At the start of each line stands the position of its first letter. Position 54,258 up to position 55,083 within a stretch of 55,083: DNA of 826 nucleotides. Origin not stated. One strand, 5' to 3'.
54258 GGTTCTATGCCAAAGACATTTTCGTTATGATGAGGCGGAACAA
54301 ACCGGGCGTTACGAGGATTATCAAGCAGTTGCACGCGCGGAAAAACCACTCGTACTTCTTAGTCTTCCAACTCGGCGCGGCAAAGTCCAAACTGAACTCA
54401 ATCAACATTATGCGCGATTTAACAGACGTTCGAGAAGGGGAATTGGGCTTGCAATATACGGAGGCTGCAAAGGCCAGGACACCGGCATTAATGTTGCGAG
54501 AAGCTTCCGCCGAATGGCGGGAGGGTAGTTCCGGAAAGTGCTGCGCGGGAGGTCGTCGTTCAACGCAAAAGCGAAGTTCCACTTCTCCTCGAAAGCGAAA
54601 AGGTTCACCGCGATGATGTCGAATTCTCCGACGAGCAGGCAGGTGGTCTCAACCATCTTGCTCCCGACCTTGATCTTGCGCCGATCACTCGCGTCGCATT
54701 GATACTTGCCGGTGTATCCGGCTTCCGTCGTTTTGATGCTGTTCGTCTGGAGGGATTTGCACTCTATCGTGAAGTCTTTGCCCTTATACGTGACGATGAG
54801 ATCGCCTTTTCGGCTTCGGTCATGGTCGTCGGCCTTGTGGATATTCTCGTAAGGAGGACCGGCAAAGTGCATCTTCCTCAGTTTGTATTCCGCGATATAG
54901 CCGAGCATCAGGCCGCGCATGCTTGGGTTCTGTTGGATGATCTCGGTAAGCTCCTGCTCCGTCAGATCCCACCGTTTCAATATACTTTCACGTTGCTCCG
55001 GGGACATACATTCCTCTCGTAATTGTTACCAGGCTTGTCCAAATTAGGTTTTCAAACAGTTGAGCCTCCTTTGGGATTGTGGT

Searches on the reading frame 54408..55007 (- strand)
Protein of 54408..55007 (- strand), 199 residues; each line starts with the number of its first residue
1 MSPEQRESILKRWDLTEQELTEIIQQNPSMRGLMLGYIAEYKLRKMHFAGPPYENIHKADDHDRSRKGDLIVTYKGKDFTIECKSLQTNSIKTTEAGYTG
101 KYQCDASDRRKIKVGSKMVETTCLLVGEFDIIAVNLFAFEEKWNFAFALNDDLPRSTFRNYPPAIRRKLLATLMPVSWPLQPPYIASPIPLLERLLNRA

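Call 33: find_encoding_contigs(protein=window:54408-55007:-, flank=10000, max_places=3)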
Protein window:54408-55007:- (199 aa): 11 contigs read that carry it; 3 places shown.
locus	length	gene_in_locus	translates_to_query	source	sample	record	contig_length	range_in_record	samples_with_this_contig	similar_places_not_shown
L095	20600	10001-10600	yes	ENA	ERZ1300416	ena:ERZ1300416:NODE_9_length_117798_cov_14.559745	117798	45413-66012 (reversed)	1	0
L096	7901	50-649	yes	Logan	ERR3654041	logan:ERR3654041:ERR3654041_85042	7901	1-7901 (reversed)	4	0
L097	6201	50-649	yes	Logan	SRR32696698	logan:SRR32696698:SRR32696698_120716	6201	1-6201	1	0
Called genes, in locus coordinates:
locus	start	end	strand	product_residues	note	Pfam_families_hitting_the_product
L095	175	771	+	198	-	PF10063:DUF2301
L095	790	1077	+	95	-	PF07876:Dabb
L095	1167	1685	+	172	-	PF03588:Leu_Phe_trans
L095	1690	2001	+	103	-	-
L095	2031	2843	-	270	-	PF00950:ABC-3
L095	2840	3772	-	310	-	PF01297:ZnuA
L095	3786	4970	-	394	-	-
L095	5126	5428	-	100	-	-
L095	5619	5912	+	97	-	PF02604:PhdYeFM_antitox (weak)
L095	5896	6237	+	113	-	-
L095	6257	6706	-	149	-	PF14588:YjgF_endoribonc, PF01042:Ribonuc_L-PSP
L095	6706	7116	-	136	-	PF08780:NTase_sub_bind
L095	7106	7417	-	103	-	PF01909:NTP_transf_2 (weak), PF18765:Polbeta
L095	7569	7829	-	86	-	-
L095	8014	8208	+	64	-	-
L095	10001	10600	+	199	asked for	-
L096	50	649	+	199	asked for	-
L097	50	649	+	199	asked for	-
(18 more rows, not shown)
